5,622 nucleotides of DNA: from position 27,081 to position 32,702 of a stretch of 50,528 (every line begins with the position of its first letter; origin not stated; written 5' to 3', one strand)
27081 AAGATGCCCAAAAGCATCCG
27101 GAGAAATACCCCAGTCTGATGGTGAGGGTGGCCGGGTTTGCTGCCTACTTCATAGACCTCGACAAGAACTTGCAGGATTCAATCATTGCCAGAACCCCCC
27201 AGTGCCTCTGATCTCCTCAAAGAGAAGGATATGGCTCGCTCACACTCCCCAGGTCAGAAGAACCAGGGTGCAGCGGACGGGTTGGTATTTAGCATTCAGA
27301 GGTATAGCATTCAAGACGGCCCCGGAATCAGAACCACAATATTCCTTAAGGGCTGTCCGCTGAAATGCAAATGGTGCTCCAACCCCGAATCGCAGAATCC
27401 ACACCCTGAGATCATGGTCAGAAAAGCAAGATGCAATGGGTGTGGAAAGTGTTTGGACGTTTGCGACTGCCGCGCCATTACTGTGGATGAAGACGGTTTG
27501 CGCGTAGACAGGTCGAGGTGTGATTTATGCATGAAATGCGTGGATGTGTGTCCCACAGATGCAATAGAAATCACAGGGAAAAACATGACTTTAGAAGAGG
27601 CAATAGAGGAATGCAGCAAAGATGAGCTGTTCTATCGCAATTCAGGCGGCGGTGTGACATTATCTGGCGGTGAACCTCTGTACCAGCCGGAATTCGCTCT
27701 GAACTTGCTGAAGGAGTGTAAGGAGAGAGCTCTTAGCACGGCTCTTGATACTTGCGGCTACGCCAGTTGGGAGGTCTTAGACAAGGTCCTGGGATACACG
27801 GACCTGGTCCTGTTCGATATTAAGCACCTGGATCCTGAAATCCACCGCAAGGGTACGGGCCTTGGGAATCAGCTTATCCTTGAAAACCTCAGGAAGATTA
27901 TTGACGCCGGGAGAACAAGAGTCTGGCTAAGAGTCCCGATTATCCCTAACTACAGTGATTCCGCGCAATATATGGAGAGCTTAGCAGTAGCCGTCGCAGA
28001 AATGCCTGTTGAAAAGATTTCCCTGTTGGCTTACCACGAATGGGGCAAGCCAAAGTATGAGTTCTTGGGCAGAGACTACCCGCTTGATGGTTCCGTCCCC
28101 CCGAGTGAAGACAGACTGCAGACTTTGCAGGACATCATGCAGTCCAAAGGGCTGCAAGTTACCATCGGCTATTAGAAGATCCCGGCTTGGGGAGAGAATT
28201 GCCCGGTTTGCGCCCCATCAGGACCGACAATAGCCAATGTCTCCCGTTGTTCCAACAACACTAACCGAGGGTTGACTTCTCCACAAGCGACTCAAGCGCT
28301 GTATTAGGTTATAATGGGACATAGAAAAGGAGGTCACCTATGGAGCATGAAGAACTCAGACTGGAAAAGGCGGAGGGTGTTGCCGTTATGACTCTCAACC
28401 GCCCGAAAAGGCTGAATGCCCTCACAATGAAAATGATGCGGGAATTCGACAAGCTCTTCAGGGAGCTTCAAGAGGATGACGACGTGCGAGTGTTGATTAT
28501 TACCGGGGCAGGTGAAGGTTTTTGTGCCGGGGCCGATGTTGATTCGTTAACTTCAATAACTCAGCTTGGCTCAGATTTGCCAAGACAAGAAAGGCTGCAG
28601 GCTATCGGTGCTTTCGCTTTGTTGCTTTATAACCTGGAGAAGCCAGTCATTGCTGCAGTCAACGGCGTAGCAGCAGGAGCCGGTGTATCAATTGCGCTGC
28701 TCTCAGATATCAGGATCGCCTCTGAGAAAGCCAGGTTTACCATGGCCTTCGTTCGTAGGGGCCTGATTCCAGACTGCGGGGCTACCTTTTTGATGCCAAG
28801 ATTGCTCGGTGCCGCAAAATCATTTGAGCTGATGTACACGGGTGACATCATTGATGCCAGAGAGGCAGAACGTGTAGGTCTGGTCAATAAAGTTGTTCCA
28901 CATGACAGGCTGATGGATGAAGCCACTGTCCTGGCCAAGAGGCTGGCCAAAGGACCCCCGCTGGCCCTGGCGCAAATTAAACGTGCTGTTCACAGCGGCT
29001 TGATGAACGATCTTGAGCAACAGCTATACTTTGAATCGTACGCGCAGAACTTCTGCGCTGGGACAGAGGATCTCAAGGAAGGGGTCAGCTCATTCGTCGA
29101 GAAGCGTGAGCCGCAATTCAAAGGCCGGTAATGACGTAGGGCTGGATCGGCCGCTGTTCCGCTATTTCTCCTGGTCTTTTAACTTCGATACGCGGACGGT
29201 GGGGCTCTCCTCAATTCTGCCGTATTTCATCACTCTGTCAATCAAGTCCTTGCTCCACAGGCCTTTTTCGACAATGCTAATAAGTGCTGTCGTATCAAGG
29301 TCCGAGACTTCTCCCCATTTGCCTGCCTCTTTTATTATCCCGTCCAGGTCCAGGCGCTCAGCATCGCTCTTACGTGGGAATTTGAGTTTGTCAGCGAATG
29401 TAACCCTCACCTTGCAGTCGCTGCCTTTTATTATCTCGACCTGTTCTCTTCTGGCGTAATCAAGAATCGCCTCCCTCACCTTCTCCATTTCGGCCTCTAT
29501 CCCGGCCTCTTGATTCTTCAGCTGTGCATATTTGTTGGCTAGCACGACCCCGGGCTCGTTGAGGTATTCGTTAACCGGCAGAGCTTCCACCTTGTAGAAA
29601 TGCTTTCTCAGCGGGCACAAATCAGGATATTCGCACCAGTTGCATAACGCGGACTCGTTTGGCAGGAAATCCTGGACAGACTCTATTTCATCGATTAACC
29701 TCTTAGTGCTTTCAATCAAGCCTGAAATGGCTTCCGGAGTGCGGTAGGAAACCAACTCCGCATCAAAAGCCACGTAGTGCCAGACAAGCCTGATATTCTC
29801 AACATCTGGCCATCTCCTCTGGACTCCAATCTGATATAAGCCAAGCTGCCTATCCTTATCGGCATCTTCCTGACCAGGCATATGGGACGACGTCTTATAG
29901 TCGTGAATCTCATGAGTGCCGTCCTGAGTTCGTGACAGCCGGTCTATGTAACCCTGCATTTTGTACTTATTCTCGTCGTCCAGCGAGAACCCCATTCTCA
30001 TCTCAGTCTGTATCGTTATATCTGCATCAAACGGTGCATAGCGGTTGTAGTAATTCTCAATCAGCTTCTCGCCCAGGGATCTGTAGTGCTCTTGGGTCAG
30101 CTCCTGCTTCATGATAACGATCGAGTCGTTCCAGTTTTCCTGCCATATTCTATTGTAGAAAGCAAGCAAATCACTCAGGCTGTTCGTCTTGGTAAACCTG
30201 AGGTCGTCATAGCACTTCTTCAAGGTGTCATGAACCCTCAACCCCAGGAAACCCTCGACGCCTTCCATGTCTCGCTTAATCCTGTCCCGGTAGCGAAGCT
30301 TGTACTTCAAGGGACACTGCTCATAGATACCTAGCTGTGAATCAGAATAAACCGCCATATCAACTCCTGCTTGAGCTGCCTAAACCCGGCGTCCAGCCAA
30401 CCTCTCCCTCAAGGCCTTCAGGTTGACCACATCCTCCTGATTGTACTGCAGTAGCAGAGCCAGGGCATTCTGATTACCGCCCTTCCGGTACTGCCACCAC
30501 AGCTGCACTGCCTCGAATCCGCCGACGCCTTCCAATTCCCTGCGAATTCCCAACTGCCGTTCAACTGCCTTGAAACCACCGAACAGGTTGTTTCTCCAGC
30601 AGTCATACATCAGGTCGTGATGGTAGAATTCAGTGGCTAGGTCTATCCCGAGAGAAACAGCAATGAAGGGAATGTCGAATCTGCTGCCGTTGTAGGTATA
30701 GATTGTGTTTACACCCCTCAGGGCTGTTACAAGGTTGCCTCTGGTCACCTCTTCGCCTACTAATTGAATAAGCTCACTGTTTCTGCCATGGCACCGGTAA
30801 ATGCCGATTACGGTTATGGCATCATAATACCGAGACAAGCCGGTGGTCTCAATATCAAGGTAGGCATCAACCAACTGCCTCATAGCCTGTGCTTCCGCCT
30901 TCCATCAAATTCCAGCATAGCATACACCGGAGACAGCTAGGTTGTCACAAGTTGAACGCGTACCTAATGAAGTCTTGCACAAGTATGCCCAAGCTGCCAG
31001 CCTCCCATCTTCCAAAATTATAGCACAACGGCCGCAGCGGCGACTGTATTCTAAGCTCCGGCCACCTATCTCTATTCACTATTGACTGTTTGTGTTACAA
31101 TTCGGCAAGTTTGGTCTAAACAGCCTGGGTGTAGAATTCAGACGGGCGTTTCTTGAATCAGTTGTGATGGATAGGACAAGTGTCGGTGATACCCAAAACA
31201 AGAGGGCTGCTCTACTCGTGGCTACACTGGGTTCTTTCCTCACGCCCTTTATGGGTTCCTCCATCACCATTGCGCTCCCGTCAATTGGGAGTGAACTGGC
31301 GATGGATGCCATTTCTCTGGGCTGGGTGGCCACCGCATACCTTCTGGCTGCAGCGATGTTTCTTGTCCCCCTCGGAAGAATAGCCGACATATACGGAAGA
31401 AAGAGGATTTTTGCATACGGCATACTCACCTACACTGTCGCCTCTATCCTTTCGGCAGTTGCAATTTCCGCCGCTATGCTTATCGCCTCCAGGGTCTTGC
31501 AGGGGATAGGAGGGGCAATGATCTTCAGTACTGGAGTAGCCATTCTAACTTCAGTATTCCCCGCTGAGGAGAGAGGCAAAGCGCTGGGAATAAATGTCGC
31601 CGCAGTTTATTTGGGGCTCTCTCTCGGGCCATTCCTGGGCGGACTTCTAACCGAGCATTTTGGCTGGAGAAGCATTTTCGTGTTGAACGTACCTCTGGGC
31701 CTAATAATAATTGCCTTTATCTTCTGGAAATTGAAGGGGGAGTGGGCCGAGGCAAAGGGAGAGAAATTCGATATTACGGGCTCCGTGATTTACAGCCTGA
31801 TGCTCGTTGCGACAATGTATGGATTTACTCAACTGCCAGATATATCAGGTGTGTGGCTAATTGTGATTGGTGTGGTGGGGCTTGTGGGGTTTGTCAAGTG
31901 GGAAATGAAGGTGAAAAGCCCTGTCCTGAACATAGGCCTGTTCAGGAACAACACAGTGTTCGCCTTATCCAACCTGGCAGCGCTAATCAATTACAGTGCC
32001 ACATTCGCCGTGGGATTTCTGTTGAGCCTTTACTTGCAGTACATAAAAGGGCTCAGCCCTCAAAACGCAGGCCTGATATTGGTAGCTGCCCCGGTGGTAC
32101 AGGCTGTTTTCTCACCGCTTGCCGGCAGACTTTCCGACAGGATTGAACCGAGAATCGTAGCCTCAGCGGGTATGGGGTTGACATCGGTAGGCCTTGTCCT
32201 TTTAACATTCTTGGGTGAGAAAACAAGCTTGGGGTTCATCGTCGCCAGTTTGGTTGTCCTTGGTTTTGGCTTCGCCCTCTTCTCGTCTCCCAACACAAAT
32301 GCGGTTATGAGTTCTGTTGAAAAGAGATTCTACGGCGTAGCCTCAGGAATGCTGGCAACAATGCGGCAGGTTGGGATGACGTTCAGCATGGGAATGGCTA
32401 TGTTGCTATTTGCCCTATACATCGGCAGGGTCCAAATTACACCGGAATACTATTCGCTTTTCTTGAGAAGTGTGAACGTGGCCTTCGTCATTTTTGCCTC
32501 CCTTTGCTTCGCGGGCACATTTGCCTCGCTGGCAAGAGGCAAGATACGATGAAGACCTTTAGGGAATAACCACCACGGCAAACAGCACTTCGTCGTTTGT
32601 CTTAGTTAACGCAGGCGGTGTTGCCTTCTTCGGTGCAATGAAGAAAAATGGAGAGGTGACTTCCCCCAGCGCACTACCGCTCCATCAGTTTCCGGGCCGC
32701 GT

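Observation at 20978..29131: Two dissimilar glycyl-radical enzymes served by one activase inside a CoA-ester catabolic island: a candidate undescribed anaerobic pathway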

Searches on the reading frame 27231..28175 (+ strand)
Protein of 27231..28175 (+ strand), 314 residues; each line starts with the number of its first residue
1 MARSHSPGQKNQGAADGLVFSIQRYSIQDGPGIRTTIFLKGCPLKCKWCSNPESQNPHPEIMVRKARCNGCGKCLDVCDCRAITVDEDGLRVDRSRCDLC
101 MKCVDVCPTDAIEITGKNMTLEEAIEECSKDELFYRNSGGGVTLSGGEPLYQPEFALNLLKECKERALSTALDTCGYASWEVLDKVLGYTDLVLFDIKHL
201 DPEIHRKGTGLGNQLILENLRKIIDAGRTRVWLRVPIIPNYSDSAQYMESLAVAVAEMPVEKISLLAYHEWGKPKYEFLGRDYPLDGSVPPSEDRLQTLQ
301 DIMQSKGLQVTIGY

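Call 4: search_protein_families(library=pfam, proteins=[window:27231-28175:+])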
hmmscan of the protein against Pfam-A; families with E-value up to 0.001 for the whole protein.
window:27231-28175:+ (314 aa): 12 families
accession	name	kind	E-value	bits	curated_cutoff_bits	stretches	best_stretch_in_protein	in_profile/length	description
PF04055.27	Radical_SAM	-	3.4e-18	66.8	29.5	1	107-244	14-157/166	Radical SAM superfamily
PF13353.11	Fer4_12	-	4.3e-13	50.2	22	2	96-191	18-110/137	4Fe-4S single cluster domain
PF00037.32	Fer4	-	1.5e-09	37.7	21.1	1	91-113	2-24/24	4Fe-4S binding domain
PF12837.12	Fer4_6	-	3.2e-09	36.7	25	1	91-112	3-24/24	4Fe-4S binding domain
PF12838.12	Fer4_7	-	3.2e-08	34.4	27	1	67-111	1-52/52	4Fe-4S dicluster domain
PF13484.11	Fer4_16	-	1.7e-07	32.3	30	1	96-123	1-28/66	4Fe-4S double cluster binding domain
PF13237.11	Fer4_10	-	4.4e-07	30.2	25.5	2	64-108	5-53/53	4Fe-4S dicluster domain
PF14697.11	Fer4_21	-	2.7e-06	27.8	35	1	63-113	3-58/59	4Fe-4S dicluster domain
PF13187.11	Fer4_9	-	1.9e-05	25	27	1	67-112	1-52/52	4Fe-4S dicluster domain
PF12797.12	Fer4_2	-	3.3e-05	24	24.5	0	91-109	4-22/22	4Fe-4S binding domain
PF12800.12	Fer4_4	-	5.2e-05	23.7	24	0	95-109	2-16/17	4Fe-4S binding domain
PF25160.1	LdpA_Fe-S-bd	-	0.00019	21.6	27.6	0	77-114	12-45/49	LdpA Fe-S cluster-binding domain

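Call 28: search_protein_families(library=ncbifam, proteins=[window:27231-28175:+], max_evalue=1e-10)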
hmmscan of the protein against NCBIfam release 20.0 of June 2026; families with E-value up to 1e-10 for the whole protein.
window:27231-28175:+ (314 aa): 14 families
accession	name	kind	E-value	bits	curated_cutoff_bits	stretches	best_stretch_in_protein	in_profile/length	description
TIGR02494.1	PFLE_PFLC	subfamily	2.1e-108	362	174.35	1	19-307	1-293/293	glycyl-radical enzyme activating protein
NF043069.1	T4HPD_activ_SAM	equivalog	1.5e-104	349.5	425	1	17-313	2-298/299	trans-4-hydroxy-L-proline dehydratase activase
NF048010.1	SfplDhtActHpsHDes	equivalog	1.8e-103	345.5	430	1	15-302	4-297/298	(2S)-3-sulfopropanediol dehydratase activating enzyme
NF033719.1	ind_deCO2_activ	equivalog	7.1e-93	311.2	425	1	17-310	1-300/302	indoleacetate decarboxylase activase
TIGR04395.1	cutC_activ_rSAM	equivalog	2.9e-88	296.1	360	1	17-312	5-306/309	choline TMA-lyase-activating enzyme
NF033717.2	HPDL_rSAM_activ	equivalog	6.3e-84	281.9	420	1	16-313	3-306/311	4-hydroxyphenylacetate decarboxylase activase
NF048008.1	SfplDhtActHpfHKleb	equivalog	2.6e-83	279.9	500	1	19-313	2-306/308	(2S)-3-sulfopropanediol dehydratase activating enzyme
TIGR04003.1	rSAM_BssD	equivalog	7.1e-81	271.8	496.45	1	18-313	2-307/314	[benzylsuccinate synthase]-activating enzyme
NF007483.0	PRK10076.1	equivalog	8.5e-72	241.8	326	2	96-313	75-291/292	[formate-C-acetyltransferase]-activating enzyme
TIGR02493.1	PFLA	equivalog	9.1e-62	208.5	231.75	1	99-305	25-234/235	pyruvate formate-lyase-activating protein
NF008356.0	PRK11145.1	equivalog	1.2e-53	181.9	375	1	84-310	15-244/246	pyruvate formate lyase 1-activating protein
TIGR04041.1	activase_YjjW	hypoth_equivalog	3.9e-49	167.5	250.2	1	18-273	3-243/276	YjjW family glycine radical enzyme activase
TIGR02495.1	NrdG2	equivalog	7.3e-14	51.5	131.15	0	140-248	64-174/193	anaerobic ribonucleoside-triphosphate reductase activating protein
TIGR02491.1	NrdG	equivalog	4.5e-12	46.2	126.1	0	21-59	4-42/154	anaerobic ribonucleoside-triphosphate reductase activating protein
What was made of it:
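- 27231..28175 (+): GRE-activating radical-SAM enzyme (CX3CX2C plus two ferredoxin-type clusters), the dedicated partner of GRE-2. Calls 4 and 28.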

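Call 47: list_cluster_members(proteins=[P0001, P0121, window:27231-28175:+, window:23422-24555:-])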
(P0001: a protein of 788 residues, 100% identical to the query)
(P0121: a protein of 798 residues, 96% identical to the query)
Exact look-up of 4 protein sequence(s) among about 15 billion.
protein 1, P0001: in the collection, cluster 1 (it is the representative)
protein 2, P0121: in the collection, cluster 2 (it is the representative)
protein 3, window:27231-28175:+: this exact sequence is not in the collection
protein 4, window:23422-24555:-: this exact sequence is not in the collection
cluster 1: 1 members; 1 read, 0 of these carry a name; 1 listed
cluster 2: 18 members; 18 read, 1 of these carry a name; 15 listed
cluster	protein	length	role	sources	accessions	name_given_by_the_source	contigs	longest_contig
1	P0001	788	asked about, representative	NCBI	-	-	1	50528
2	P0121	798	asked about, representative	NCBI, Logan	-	-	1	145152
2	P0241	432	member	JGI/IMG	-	formate C-acetyltransferase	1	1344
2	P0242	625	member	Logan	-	-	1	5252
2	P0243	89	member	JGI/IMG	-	-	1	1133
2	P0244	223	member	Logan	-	-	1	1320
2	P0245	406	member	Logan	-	-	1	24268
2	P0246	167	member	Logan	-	-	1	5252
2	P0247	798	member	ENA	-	-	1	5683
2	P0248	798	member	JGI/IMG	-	-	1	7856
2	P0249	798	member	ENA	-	-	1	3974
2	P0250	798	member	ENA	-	-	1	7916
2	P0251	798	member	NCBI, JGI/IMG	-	-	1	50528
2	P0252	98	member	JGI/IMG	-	-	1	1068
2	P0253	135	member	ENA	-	-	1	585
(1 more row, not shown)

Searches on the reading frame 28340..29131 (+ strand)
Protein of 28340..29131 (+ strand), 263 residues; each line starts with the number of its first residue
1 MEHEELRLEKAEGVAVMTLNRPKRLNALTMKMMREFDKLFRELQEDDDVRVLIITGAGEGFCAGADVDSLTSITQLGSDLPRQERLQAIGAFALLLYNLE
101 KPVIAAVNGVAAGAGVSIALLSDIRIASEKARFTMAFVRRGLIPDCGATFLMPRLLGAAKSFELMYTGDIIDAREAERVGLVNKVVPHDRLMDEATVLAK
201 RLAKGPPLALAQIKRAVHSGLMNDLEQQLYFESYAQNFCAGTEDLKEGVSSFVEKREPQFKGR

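Call 4: search_protein_families(library=pfam, proteins=[window:28340-29131:+])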
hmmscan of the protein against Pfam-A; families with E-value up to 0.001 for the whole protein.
window:28340-29131:+ (263 aa): 2 families
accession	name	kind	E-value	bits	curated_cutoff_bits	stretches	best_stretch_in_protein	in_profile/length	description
PF00378.25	ECH_1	-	6.8e-67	225.9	27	1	10-262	2-250/251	Enoyl-CoA hydratase/isomerase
PF16113.10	ECH_2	-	3.8e-43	148.7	27.2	1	15-193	2-179/335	Enoyl-CoA hydratase/isomerase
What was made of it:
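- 28340..29131 (+): Crotonase-family enoyl-CoA hydratase/isomerase. PF00378, E 6.8e-67 (call 4).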

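Call 28: search_protein_families(library=ncbifam, proteins=[window:28340-29131:+], max_evalue=1e-10)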
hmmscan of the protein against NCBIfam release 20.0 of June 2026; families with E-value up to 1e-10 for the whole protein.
window:28340-29131:+ (263 aa): 69 families (the best 25 are shown)
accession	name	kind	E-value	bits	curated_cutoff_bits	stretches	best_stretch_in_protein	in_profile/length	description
NF004635.0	PRK05981.1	equivalog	1.1e-73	248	351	1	1-263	1-266/266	enoyl-CoA hydratase/isomerase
TIGR02280.1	PaaB1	equivalog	9.6e-73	244.8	345.15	1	9-263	4-256/256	2-(1,2-epoxy-1,2-dihydrophenyl)acetyl-CoA isomerase PaaG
NF006699.0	PRK09245.1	subfamily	1.1e-70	237.9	354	1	4-263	3-266/266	crotonase/enoyl-CoA hydratase family protein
NF004857.0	PRK06210.1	equivalog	4.3e-69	233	341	1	3-262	7-274/275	enoyl-CoA hydratase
NF006109.0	PRK08260.1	subfamily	5.6e-69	232.6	320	1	1-262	1-277/296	enoyl-CoA hydratase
NF004475.0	PRK05809.1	subfamily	1.7e-68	230.9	394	1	1-263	1-260/260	short-chain-enoyl-CoA hydratase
NF051848.1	EnCoAHydtEchA19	equivalog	6.5e-67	225.8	400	1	7-263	3-258/258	enoyl-CoA hydratase EchA19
NF006107.0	PRK08258.1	equivalog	7e-67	225.6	330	1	3-263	16-277/277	enoyl-CoA hydratase family protein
NF005802.0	PRK07657.1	equivalog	2.8e-61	207.3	363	1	11-262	11-259/260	enoyl-CoA hydratase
NF006007.0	PRK08138.1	subfamily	2.6e-60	204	355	1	9-263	13-261/261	enoyl-CoA hydratase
NF046063.1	oxepin_alt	equivalog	5e-60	203.1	300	1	6-259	2-254/254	oxepin-CoA hydrolase, alternative type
NF004725.0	PRK06072.1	equivalog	5.8e-60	203.1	293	1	6-263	2-248/248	enoyl-CoA hydratase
NF004840.0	PRK06190.1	equivalog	2.3e-57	194.5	253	1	3-236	3-232/260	enoyl-CoA hydratase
NF004517.0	PRK05862.1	equivalog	3.1e-57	194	396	1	1-262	1-256/257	enoyl-CoA hydratase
NF005700.0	PRK07511.1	subfamily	1.3e-56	192.1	274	1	4-261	3-259/260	enoyl-CoA hydratase family protein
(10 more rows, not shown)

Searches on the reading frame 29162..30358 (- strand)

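Call 4: search_protein_families(library=pfam, proteins=[window:29162-30358:-])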
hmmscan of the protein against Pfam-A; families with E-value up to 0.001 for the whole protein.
window:29162-30358:- (398 aa): 1 family
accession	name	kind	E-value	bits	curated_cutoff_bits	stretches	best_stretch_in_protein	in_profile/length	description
PF12705.13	PDDEXK_1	-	4.7e-29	102.5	22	1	5-249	3-247/247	PD-(D/E)XK nuclease superfamily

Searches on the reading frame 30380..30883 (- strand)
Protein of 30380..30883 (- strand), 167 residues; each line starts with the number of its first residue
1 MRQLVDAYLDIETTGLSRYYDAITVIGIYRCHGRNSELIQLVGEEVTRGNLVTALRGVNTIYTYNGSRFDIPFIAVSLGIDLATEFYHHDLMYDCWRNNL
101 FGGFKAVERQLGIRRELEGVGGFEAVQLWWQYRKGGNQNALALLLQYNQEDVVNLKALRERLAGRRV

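Call 4: search_protein_families(library=pfam, proteins=[window:30380-30883:-])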
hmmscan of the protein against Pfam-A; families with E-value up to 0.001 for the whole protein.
window:30380-30883:- (167 aa): 1 family
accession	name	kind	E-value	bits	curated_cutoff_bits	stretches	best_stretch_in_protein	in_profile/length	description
PF13482.12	RNase_H_2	-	2.5e-37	128.8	22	1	7-162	1-164/165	RNase_H superfamily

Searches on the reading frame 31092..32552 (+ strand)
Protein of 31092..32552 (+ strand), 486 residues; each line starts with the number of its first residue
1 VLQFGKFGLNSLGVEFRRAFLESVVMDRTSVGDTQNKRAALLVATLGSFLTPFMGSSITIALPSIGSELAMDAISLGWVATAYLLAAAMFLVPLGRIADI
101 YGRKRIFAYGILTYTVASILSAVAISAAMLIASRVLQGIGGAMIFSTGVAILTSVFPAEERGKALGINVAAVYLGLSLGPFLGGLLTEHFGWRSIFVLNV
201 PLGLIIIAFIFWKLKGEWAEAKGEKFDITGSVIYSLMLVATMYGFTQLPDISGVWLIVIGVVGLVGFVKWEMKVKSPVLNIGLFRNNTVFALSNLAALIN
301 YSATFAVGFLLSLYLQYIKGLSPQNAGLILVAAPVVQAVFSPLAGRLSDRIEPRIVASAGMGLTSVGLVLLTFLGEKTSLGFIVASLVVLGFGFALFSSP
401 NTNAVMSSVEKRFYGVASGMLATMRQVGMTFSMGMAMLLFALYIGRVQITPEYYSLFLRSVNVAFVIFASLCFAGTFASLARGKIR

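Call 9: search_protein_families(library=pfam, proteins=[window:31092-32552:+])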
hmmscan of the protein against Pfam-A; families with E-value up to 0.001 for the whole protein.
window:31092-32552:+ (486 aa): 4 families
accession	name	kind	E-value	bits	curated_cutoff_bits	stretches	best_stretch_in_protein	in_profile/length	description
PF07690.21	MFS_1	-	1.8e-56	192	33.4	2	45-263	2-188/347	Major Facilitator Superfamily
PF00083.30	Sugar_tr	-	1.4e-08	34.5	22.3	1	72-212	44-191/452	Sugar (and other) transporter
PF05977.19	MFS_3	-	1.6e-07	30.6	27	1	79-220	50-197/524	Transmembrane secretion effector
PF13347.12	MFS_2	-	2e-05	23.8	27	1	295-484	231-424/427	MFS/sugar transport protein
